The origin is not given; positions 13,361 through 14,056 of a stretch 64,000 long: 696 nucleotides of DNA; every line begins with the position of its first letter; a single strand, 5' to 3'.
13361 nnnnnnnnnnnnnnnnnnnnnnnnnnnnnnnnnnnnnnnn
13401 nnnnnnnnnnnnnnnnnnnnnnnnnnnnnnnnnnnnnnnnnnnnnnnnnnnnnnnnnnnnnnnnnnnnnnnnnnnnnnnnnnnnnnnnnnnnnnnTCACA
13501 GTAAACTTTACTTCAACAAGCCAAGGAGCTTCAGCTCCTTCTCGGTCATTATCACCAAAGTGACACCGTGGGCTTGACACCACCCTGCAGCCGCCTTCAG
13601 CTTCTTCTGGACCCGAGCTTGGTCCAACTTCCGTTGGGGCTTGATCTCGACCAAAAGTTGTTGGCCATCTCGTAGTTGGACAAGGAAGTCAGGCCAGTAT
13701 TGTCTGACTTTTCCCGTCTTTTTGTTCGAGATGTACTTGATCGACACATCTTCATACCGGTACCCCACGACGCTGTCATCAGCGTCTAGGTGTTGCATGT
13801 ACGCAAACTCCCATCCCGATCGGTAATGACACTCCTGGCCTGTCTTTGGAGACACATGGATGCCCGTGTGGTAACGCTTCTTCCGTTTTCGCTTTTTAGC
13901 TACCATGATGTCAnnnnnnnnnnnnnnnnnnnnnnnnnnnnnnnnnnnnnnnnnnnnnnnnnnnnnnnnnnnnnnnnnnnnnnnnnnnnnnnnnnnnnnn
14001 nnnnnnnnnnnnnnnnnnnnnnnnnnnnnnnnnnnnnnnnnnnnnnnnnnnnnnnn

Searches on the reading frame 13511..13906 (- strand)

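Call 58: search_protein_families(library=phrogs, proteins=[window:13511-13906:-], max_evalue=0.001)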
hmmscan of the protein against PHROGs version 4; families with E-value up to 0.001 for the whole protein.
window:13511-13906:- (132 aa): 9 families
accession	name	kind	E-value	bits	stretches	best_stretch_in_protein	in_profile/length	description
phrog_218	-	connector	5.8e-26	92.3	1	23-127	20-143/148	head closure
phrog_14892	-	connector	6.1e-15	56.7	1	37-95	1-58/117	head closure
phrog_15427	-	DNA, RNA and nucleotide metabolism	8.9e-12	46.2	1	25-126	163-254/270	endonuclease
phrog_28056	-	unknown function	1.4e-07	32.1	1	51-125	101-177/286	-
phrog_945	-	DNA, RNA and nucleotide metabolism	2.2e-07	31.7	1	21-90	7-64/145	endonuclease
phrog_22215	-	unknown function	3.3e-07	31.3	1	21-126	210-304/324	-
phrog_190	-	DNA, RNA and nucleotide metabolism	2.7e-05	24.6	1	26-103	188-269/338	Holliday junction resolvase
phrog_32711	-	unknown function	4.4e-05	22.6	1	33-111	837-911/956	-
phrog_21138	-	unknown function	0.00026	22.7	1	26-110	13-91/198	-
